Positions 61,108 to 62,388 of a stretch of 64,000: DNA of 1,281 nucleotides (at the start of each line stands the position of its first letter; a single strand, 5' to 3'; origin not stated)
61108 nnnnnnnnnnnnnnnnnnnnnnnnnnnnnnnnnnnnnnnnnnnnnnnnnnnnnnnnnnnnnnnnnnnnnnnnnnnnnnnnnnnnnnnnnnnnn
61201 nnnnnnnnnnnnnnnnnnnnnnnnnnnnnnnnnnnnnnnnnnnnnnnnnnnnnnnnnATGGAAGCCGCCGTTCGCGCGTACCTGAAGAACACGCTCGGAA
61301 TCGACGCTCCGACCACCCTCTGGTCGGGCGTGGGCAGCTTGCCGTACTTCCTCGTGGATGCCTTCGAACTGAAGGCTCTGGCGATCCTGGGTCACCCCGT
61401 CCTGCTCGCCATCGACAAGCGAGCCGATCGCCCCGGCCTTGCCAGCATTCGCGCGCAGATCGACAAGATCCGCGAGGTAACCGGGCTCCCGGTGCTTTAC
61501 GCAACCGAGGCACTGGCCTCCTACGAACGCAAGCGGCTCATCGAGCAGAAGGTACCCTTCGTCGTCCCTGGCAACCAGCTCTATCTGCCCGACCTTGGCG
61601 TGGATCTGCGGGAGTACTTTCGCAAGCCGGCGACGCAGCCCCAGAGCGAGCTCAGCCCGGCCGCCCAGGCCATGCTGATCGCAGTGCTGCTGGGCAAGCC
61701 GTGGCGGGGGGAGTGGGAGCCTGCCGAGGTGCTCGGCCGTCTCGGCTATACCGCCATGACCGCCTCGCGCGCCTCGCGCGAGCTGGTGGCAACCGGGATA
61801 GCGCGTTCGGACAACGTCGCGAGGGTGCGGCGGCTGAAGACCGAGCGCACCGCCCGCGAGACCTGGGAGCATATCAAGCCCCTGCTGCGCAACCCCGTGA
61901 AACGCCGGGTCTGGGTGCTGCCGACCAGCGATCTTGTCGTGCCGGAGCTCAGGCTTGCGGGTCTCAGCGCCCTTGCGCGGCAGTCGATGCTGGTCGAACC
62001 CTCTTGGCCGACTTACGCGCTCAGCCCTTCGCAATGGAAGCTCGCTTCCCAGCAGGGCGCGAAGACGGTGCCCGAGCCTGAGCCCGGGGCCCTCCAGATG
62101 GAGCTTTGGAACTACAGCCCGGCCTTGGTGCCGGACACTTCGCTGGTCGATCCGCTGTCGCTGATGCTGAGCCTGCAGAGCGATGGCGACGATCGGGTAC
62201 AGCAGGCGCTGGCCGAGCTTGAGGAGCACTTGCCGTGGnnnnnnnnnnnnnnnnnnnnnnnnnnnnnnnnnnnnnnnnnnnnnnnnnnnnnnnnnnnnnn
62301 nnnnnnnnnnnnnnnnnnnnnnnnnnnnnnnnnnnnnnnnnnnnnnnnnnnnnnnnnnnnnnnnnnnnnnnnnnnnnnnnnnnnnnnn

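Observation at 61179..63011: Intact AbiE-like two-gene module with an unusually long wHTH partner and a palindromic operator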

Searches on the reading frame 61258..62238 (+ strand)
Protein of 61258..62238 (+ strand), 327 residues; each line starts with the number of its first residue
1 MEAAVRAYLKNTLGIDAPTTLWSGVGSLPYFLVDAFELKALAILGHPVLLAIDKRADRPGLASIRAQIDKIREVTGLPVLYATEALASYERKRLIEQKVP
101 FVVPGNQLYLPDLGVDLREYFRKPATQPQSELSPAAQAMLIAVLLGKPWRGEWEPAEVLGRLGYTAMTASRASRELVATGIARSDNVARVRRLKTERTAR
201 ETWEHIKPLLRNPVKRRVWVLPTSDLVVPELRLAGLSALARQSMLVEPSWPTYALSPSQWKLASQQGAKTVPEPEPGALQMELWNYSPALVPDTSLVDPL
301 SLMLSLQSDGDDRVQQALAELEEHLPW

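Call 3: search_protein_families(library=pfam, proteins=[window:61258-62238:+], max_evalue=1)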
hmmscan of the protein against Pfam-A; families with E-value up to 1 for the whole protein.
window:61258-62238:+ (327 aa): 1 family
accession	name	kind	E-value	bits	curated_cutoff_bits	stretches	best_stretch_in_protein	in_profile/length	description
PF21086.3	ACT_PSP_2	-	0.015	15.8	24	0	42-79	6-42/77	ACT domain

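Call 4: search_protein_families(library=padloc, proteins=[window:61258-62238:+], max_evalue=1)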
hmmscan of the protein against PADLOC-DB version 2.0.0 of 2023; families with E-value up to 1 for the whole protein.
window:61258-62238:+ (327 aa): 1 family
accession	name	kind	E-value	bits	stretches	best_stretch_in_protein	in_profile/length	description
PDLC03336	MTase_II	-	0.031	11.3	1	64-123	229-286/421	Type II methyltransferase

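Call 5: search_protein_families(library=ncbifam, proteins=[window:61258-62238:+], max_evalue=1)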
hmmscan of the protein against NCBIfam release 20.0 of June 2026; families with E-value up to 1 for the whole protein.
window:61258-62238:+ (327 aa): 0 families

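Call 12: find_homologous_proteins(query=window:61258-62238:+)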
Query window:61258-62238:+ (327 aa): 1641 proteins with E <= 0.001 among 8000 candidates; the best 120 are listed.
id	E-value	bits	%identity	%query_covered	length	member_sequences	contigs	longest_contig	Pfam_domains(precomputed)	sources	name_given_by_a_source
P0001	1.0e-188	645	91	100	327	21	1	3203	-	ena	-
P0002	1.8e-188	644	91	100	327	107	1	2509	-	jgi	jgi:hypothetical protein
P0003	2.5e-187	640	91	100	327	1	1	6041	-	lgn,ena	-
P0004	3.4e-186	636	90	100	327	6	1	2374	-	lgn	-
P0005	2.5e-184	630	88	100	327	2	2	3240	-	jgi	jgi:hypothetical protein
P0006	4.6e-181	619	87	100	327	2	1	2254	-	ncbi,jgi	jgi:hypothetical protein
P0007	2.1e-180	617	86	100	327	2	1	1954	-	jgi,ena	jgi:hypothetical protein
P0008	1.3e-179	615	87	100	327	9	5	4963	-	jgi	jgi:hypothetical protein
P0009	2.1e-179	614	87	100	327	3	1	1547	-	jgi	jgi:hypothetical protein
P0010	6.9e-179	612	87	100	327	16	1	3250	-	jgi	jgi:hypothetical protein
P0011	1.4e-175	601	85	100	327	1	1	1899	-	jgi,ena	jgi:hypothetical protein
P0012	2.7e-174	597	85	100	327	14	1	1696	-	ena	-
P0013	2.7e-173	594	85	100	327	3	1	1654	-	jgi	jgi:hypothetical protein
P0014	3.2e-173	594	85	100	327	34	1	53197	-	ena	-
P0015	4.1e-173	593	85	99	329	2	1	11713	-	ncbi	-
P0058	2.2e-127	443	61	100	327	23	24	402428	-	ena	-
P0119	6.6e-125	435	62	100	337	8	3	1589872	-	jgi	jgi:hypothetical protein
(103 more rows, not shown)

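Call 15: find_related_loci(query=window:61258-62238:+, collection=genome_contigs, flank=6000)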
Query window:61258-62238:+ (327 aa) in genome_contigs; peptide patterns used: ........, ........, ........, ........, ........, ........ (x = any residue, [..] = any of these).
527 stretches matched a pattern; 35 encode a relative of the query (tblastn E <= 1e-3); 35 distinct loci.
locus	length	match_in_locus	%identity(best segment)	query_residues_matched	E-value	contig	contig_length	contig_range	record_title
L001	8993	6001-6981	98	1-327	0e+0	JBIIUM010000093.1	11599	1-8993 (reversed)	MAG: Burkholderiales bacterium isolate ME2004-09-02_3300034061_group2_bin106 Rohwer_bin2335_scaffold_6246_c1, whole geno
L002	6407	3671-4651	92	1-327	0e+0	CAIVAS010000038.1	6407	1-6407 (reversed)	MAG: uncultured Burkholderiales bacterium isolate Ki2-D2_bin-0248 genome assembly, contig: bin-0248:038/270, whole genom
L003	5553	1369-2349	92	1-327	0e+0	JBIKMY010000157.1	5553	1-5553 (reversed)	MAG: Rubrivivax sp. isolate ME2014-09-13_3300035665_group5_bin160 Rohwer_bin2275_scaffold_19267_c1, whole genome shotgun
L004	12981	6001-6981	85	1-327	0e+0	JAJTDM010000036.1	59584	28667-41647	MAG: Rubrivivax sp. isolate 49636_E6 Sample_49636_scaffold_89, whole genome shotgun sequence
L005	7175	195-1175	85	1-327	0e+0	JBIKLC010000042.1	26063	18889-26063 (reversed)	MAG: Rubrivivax sp. isolate ME2014-08-19_3300042467_group5_bin85 Rohwer_bin2272_scaffold_734_c1, whole genome shotgun se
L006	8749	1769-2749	83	1-327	4e-178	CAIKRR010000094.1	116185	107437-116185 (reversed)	MAG: uncultured proteobacterium isolate Umea2p1_bin-0937 genome assembly, contig: bin-0937:94/98, whole genome shotgun s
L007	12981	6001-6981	82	1-327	2e-178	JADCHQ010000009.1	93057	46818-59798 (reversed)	MAG: Rhodocyclaceae bacterium isolate M176S2SP1A56QC M176S2_9, whole genome shotgun sequence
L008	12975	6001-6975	82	1-325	6e-177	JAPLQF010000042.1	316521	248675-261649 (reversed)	MAG: Burkholderiales bacterium isolate LacPavin_0818_WC50_MAG_63_11 LacPavin_0818_WC50_scaffold_17996, whole genome shot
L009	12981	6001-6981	82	1-327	4e-176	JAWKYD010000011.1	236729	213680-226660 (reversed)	MAG: Burkholderiaceae bacterium isolate ABC1.96 ABC1.96.fa-11, whole genome shotgun sequence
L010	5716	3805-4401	89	129-327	7e-112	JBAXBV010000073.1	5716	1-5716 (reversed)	MAG: Betaproteobacteria bacterium isolate ELA176 MAG176_73, whole genome shotgun sequence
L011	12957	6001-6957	55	8-327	1e-105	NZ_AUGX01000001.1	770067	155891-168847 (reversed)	Ottowia thiooxydans DSM 14619 G518DRAFT_scaffold00001.1_C, whole genome shotgun sequence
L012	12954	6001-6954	40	8-327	6e-71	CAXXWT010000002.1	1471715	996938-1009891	MAG: bacterium isolate 2a80452e-9f24-40d4-98e6-f858f42e08c7 genome assembly, contig: contig_2, whole genome shotgun sequ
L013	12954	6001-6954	39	8-327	2e-66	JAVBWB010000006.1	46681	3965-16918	MAG: Geobacteraceae bacterium isolate ZNE14_Bin51 all_Scaff004464, whole genome shotgun sequence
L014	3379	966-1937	42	1-327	5e-66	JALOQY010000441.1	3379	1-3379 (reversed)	MAG: Planctomycetota bacterium isolate Prado167 scaffold_91753, whole genome shotgun sequence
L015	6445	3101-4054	38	8-327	7e-65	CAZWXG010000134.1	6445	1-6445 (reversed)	MAG TPA_asm: uncultured Acidobacteriota bacterium isolate SRP192927_co7_510 genome assembly, contig: NODE_27515_length_6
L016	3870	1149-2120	39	1-327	6e-65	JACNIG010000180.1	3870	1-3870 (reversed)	MAG: Candidatus Desulfatibia vada NIOZ-UU_NODE_32405_length_3870_cov_36.9662, whole genome shotgun sequence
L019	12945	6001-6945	38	8-325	4e-64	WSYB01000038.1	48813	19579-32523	MAG: Geobacteraceae bacterium isolate X3_MetaBAT.27 scaffold_915, whole genome shotgun sequence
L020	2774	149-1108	42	5-327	4e-64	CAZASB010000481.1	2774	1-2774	MAG TPA_asm: uncultured Planctomycetaceae bacterium isolate binchicken_co139_554 genome assembly, contig: NODE_98335_len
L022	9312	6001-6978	38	8-327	5e-62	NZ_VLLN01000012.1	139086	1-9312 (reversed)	Geobacter argillaceus strain ATCC BAA-1139 Ga0052872_scaffold00012.12, whole genome shotgun sequence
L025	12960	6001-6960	37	4-327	1e-58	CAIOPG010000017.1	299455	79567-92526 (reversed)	MAG: Candidatus Omnitrophica bacterium isolate Umea1p4_bin-199 genome assembly, contig: bin-199:17/20, whole genome shot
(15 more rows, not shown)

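Call 19: search_solved_structures(query=window:61258-62238:+, max_evalue=10)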
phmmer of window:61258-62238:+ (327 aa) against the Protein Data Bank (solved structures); distinct sequences matched with E-value up to 10: 1.
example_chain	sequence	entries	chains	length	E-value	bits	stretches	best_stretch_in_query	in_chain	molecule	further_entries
4cvn_A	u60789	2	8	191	1.2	11.8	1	180-235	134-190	PUTATIVE ADENYLATE KINASE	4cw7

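Call 21: find_homologous_proteins(query=L022:6001-6978:+)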
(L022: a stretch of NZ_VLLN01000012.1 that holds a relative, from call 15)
Query L022:6001-6978:+ (326 aa): 3165 proteins with E <= 0.001 among 4716 candidates; the best 120 are listed.
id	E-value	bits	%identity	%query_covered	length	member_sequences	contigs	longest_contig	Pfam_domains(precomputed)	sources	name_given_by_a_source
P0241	3.1e-217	738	100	100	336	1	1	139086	-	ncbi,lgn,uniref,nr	ncbi:hypothetical protein [Geobacter argillaceus]|uniref:MarR family transcriptional regulator n=1 T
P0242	1.7e-206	703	95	100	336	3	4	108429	-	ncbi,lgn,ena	-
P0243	3.8e-193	659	92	100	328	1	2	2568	-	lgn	-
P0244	5.3e-192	655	92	100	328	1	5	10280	-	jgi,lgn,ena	-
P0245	2.4e-191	653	91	100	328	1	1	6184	-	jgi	jgi:DNA-binding MarR family transcriptional regulator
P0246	1.1e-190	651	91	100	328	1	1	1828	-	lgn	-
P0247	2.1e-190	650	91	100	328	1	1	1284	-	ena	-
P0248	4.2e-190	649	91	100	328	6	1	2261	-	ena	-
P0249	5.5e-190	649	91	100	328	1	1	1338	-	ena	-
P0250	4.1e-189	646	90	100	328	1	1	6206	-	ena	-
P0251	6.1e-189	645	90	100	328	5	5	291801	-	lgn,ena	-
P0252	9.8e-189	645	90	100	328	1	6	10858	-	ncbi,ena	-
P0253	1.5e-188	644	88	100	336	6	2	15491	-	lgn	-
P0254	2.0e-188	644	90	100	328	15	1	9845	-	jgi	jgi:DNA-binding MarR family transcriptional regulator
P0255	5.2e-188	642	89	100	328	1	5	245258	-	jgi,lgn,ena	-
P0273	1.6e-164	565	77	100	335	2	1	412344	-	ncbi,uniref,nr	ncbi:hypothetical protein KI809_11405 [Geobacter pelophilus]|uniref:MarR family transcriptional regu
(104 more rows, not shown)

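Call 30: predict_structure(alignment_id=A1)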
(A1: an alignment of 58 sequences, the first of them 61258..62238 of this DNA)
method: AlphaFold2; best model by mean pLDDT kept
length: 327 residues; sequences in the alignment: 58
mean_pLDDT: 88.3   pTM: 0.60
mean pLDDT of the five models: 88.3, 88.0, 87.5, 87.0, 85.6
residues with pLDDT >= 90: 193; 70-90: 121; 50-70: 4; < 50: 9
segments of 3 or more residues with pLDDT < 50: 120-128
pLDDT, mean of each block of 10 residues (from residue 1): 87 85 88 92 90 82 89 93 86 89 89 75 45 94 90 94 91 92 88 93 94 94 77 95 91 93 89 91 94 90 92 92 89
secondary structure, 60 per line:
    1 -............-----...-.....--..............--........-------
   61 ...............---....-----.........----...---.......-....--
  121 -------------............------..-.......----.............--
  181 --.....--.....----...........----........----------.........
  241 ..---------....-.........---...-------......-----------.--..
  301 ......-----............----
elements in order: H2-13 E19-21 H23-27 H30-35 E36-43 E46-53 H61-75 E79-82 H88-96 E101-103 E107-110 E115-118 H134-145 H155-161 H166-178 E183-187 E190-194 H199-209 E214-221 E232-234 H235-242 E252-255 H257-265 E269-271 E279-284 H299-306 H312-323

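Call 36: fold_search(model_id=the predicted structure, library=pdb)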
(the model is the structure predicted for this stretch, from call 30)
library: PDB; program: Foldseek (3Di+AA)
matches with E <= 10: 1239; with E <= 0.001: 0
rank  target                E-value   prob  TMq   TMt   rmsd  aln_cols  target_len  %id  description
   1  3ztw_B                3.2e-03  0.63  0.17  0.21  17.0       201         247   17  The 3-dimensional structure of apo-MpgP, the mannosyl-3- phosphoglycerate phosphatase from Thermus thermophilus HB27 i (released 2011-10-19)
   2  3zu6_A                4.3e-03  0.60  0.17  0.20  17.3       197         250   17  The 3-dimensional structure of MpgP from Thermus thermophilus HB27, in complex with the alpha-mannosylglycerate and or (released 2011-10-19)
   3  3ztw_A                4.3e-03  0.54  0.16  0.20  17.0       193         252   18  The 3-dimensional structure of apo-MpgP, the mannosyl-3- phosphoglycerate phosphatase from Thermus thermophilus HB27 i (released 2011-10-19)
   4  3zty_A                1.3e-02  0.35  0.15  0.18  17.0       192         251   18  The 3-dimensional structure of the gadolinium derivative of MpgP, the mannosyl-3-phosphoglycerate phosphatase from The (released 2011-10-19)
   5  3zx4_B                1.5e-02  0.38  0.16  0.19  17.6       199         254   18  The 3-dimensional structure of MpgP from Thermus thermophilus HB27, in complex with the alpha-mannosylglycerate,orthop (released 2011-10-19)
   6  5cdl                  1.7e-02  0.28  0.14  0.13  13.6       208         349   17  Proline dipeptidase from Deinococcus radiodurans (selenomethionine derivative) (released 2016-08-10)
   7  2okf_A                1.8e-02  0.87  0.20  0.41   7.3       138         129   13  CRYSTAL STRUCTURE OF A FDXN ELEMENT EXCISION CONTROLLING FACTOR PROTEIN (AVA_3312) FROM ANABAENA VARIABILIS AT 1.60 A  (released 2007-01-30)
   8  6o8o_D                1.9e-02  1.00  0.18  0.50   3.8        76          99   17  Crystal Structure of C9S disulfide state of Sulfide-responsive transcriptional repressor (SqrR) from Rhodobacter capsu (released 2020-04-01)
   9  2inb                  2.1e-02  0.87  0.20  0.42   7.5       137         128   12  Crystal structure of an XisH family protein (ZP_00107633.1) from Nostoc punctiforme PCC 73102 at 1.60 A resolution (released 2006-10-24)
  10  5giq                  2.1e-02  0.25  0.14  0.13  13.8       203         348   18  Xaa-Pro peptidase from Deinococcus radiodurans, Zinc bound (released 2017-06-28)
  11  9tqc_E                2.7e-02  0.84  0.17  0.12   8.0       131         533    8  L. pneumophila 3-methylcrotonyl-CoA carboxylase holoenzyme A3B6 (released 2026-02-18)
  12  7wvs_A                2.7e-02  0.20  0.18  0.15  21.3       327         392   11  The structure of FinI complex with SAM (released 2023-02-15)
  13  6o8o_B                2.9e-02  1.00  0.18  0.47   3.8        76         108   17  Crystal Structure of C9S disulfide state of Sulfide-responsive transcriptional repressor (SqrR) from Rhodobacter capsu (released 2020-04-01)
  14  7wup_B                3.9e-02  0.69  0.19  0.16  13.7       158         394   21  The crystal structure of ApiI (released 2023-02-15)
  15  8j73_G                5.3e-02  0.60  0.13  0.09   8.8       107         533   12  Methylcrotonoyl-CoA carboxylase core-Dimer (released 2024-05-01)
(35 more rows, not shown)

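Call 42: search_protein_families(library=pfam, proteins=[L007:7037-7660:+, L007:7615-8574:+, L008:7138-7413:+, L008:7428-7730:+, L005:1180-2451:+, L016:2342-2677:+, L016:2595-3071:+, L025:7196-8548:+, L007:4501-5859:-], max_evalue=0.001)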
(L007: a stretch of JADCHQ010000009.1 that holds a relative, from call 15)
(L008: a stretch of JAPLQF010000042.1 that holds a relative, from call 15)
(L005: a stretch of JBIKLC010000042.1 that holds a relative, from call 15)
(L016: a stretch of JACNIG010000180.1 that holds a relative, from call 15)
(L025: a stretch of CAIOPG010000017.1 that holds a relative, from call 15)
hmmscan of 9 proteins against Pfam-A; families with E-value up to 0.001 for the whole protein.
L007:7037-7660:+ (208 aa): 2 families
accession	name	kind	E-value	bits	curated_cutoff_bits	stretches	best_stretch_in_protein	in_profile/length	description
PF13338.12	AbiEi_4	-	8.1e-15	55.1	25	1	15-62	1-49/49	Transcriptional regulator, AbiEi antitoxin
PF17194.10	AbiEi_3_N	-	0.00065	20.1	26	1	41-93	32-85/93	Transcriptional regulator, AbiEi antitoxin N-terminal domain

L007:7615-8574:+ (320 aa): 1 family
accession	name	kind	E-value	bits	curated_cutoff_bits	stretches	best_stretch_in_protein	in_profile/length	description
PF08843.17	AbiEii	-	1.4e-48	166.3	22.5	1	51-274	1-224/238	Nucleotidyl transferase AbiEii toxin, Type IV TA system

L008:7138-7413:+ (92 aa): 1 family
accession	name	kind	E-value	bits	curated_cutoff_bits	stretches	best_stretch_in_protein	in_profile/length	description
PF05015.19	HigB-like_toxin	-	3.8e-14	53.4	27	1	24-92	24-91/91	RelE-like toxin of type II toxin-antitoxin system HigB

L008:7428-7730:+ (101 aa): 3 families
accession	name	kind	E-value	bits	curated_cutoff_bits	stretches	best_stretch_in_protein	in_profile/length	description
PF01381.28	HTH_3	-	1.2e-09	38.5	23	1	17-68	3-54/55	Helix-turn-helix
PF13560.12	HTH_31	-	5.3e-05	23.9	27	1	23-64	14-56/64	Helix-turn-helix domain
PF13443.12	HTH_26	-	0.00045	20.9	22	1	15-63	2-51/63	Cro/C1-type HTH DNA-binding domain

L005:1180-2451:+ (424 aa): 3 families
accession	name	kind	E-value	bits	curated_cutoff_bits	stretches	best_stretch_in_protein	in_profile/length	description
PF21248.3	SoFic-like_C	-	1.5e-34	118.4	27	1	334-409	1-76/76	Protein adenylyltransferase SoFic-like, C-terminal domain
PF13784.11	Fic_N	-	7.5e-25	87.2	26.7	1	81-163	1-81/82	Fic/DOC family N-terminal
PF02661.23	Fic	-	2e-14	54.6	24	1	203-269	29-93/93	Fic/DOC family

L016:2342-2677:+ (112 aa): 4 families
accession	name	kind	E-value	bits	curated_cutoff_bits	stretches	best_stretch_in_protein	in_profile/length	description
PF01909.29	NTP_transf_2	-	1.9e-12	47.8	21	1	15-83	3-76/93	Nucleotidyltransferase domain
PF18765.7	Polbeta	-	1.6e-08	35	26.9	1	17-108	3-88/93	Polymerase beta, Nucleotidyltransferase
PF03445.19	DUF294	-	8.9e-05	22.8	21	1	13-67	28-93/138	Putative nucleotidyltransferase DUF294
PF22600.2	MTPAP-like_central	-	0.00081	19.9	27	1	14-64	27-78/139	Poly(A) RNA polymerase, mitochondrial-like, central palm domain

L016:2595-3071:+ (159 aa): 1 family
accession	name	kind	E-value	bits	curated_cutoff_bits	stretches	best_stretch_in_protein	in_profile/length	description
PF05168.19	HEPN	-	2.9e-26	92.4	22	1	36-152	2-116/117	HEPN domain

L025:7196-8548:+ (451 aa): 5 families
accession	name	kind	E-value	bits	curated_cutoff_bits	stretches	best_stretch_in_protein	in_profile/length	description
PF03008.20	DUF234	-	2.4e-16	60.4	22.5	1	326-411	1-91/100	Archaea bacterial proteins of unknown function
PF01637.24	ATPase_2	-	9.5e-14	52.2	33.2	1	12-219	1-225/225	ATPase domain predominantly from Archaea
PF13173.12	AAA_14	-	3e-08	34.2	27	1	34-160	3-105/129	AAA domain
PF13191.12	AAA_16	-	2.7e-06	28.4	32.6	1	11-121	1-143/167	AAA ATPase domain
PF13401.12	AAA_22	-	1.1e-05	26.2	27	1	32-153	4-123/130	AAA domain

L007:4501-5859:- (452 aa): 1 family
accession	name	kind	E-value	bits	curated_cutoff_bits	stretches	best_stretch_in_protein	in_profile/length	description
PF02661.23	Fic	-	2.8e-15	57.4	24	1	150-254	3-93/93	Fic/DOC family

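Call 46: search_dna_similar(query=window:61258-62238:+, collection=plasmids, mode=protein, max_rows=25, max_evalue=0.001)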
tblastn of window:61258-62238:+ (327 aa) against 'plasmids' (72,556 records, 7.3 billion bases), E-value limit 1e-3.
Records with a match: 33; places in all: 33; records where one place covers at least 80% of the query: 30.
Best place of each record, by identity: <60% 33.
By first word of the organism name: Pseudomonas 15; Novosphingobium 3; Sphingobium 2; Methylocella 2; Shinella 2; Croceicoccus 2; Yoonia 1; Acetoanaerobium 1; Azospirillum 1; Mesorhizobium 1; and 3 more.
By predicted mobility (MOB-suite, as given by PLSDB): conjugative 17; non-mobilizable 15; mobilizable 1.
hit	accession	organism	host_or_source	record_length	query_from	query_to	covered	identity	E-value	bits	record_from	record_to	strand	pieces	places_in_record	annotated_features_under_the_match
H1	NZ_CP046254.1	Sphingobium sp. CAP-1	cell culture,activated sludge of ...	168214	4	327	99%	35.8%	1e-40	158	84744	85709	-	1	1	hypothetical protein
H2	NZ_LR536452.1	Methylocella tundrae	-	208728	5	317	96%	36.6%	5e-39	154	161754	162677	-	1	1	helix-turn-helix domain-containing protein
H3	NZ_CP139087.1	Methylocella tundrae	Single cell,tundra wetland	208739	5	317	96%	36.6%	5e-39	154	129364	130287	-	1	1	helix-turn-helix domain-containing protein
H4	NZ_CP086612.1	Shinella zoogloeoides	-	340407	25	327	93%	37.5%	2e-47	177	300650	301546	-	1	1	MarR family transcriptional regulator | hypothetical protein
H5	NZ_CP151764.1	Yoonia sp. SS1-5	cell culture,Marine algae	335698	5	327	99%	34.7%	3e-49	183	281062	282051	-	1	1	hypothetical protein (x2)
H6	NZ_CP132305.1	Shinella sumterensis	Homo sapiens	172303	27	327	92%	37.1%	2e-45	172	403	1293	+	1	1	hypothetical protein (x2)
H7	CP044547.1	Pseudomonas sp. CFA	mixed culture,soil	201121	6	327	98%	31.1%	1e-36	147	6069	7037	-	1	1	hypothetical protein (x2)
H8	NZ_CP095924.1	Pseudomonas aeruginosa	water sink surface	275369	6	327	98%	30.3%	2e-35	143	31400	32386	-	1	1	hypothetical protein (x2)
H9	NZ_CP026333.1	Pseudomonas sp. XWY-1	cell culture,Rice Fields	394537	6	327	98%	30.3%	5e-35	142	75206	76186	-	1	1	hypothetical protein (x2)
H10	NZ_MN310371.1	Pseudomonas monteilii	-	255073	6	327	98%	30.3%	9e-34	138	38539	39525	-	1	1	hypothetical protein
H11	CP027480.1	Pseudomonas koreensis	Cultured bacterium isolated from ...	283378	5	327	99%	30.1%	1e-32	135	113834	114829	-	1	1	hypothetical protein (x2)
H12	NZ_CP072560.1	Pseudomonas sp. BYT-1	activated sludge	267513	6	327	98%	30.2%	5e-32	133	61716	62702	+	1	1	hypothetical protein (x2)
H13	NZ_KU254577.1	Pseudomonas aeruginosa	-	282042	6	327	98%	30.2%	5e-32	133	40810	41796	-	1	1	hypothetical protein (x2)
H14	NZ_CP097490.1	Pseudomonas sp. BYT-5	wastewater treatment tank,soil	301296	6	327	98%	30.2%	5e-32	133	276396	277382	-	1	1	hypothetical protein (x2)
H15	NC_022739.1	Pseudomonas sp. VLB120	-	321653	6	327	98%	30.1%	5e-36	145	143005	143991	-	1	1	hypothetical protein (x2)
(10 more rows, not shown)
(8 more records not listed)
